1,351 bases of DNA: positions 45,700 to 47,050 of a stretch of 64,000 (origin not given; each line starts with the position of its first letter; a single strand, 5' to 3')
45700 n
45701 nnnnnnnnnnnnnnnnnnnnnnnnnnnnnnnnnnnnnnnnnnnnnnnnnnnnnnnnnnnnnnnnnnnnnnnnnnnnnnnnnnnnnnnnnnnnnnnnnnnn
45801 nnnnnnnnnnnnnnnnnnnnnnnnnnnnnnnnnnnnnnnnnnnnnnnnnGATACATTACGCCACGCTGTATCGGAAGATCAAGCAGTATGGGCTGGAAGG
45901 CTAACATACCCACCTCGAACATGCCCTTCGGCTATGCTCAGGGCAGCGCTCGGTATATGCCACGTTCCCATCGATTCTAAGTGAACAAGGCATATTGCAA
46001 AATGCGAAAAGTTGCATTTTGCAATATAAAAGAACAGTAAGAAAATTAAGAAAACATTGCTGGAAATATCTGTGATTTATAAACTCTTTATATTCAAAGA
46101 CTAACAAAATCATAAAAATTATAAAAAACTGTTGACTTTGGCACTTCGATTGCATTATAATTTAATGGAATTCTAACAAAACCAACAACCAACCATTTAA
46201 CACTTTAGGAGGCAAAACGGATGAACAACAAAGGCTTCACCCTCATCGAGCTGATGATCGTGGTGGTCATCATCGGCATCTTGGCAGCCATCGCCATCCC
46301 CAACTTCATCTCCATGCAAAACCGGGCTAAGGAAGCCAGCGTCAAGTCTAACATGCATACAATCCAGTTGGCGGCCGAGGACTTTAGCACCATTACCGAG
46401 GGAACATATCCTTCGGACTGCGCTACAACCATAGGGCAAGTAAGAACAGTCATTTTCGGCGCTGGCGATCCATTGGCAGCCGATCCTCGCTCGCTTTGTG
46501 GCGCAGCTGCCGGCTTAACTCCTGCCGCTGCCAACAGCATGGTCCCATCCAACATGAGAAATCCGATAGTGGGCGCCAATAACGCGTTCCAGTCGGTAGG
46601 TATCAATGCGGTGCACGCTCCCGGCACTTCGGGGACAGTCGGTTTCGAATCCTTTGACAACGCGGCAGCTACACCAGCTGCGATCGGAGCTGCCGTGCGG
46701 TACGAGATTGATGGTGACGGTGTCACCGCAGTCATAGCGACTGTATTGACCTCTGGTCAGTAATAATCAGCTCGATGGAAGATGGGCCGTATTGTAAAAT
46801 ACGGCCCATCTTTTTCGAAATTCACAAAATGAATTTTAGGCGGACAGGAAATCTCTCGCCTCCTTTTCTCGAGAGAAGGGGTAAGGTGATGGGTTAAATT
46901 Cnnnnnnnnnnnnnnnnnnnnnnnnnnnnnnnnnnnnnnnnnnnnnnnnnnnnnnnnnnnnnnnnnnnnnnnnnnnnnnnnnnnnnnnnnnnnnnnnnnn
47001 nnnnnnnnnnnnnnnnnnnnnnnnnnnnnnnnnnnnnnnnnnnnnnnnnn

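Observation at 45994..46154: Perfect sigma-54 promoter plus palindromic upstream site in front of the major pilin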

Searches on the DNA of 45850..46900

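Call 57: search_rna_families(source=window, start=45850, end=46900, threshold=evalue, max_evalue=1)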
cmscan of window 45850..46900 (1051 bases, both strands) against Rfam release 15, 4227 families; matches with E-value up to 1: 6.
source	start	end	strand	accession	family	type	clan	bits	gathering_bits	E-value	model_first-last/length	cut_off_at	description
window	46739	46828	+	RF02620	BSnc119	Gene; sRNA;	-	29.6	115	0.0035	1-90/90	no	Brucella sRNA 119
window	46762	46866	+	RF02434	SpF39_sRNA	Gene; sRNA;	-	26.4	60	0.73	1-109/109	no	Streptococcus sRNA SpF39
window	45992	46029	+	RF04127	MIR8007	Gene; miRNA;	-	20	195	0.36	1-226/226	no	MIR8007 microRNA precursor family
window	46777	46861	-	RF02651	SorY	Gene; sRNA;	-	19.2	111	0.33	1-83/83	no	Singlet oxygen resistance RNA Y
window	45890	45970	+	RF02202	UCA1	Gene; lncRNA;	-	19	80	0.063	1-75/75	no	Urothelial cancer associated 1 conserved region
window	46776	46900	+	RF01234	SNORA47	Gene; snRNA; snoRNA; HACA-box;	-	18.7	45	0.27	1-138/138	no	Small nucleolar RNA SNORA47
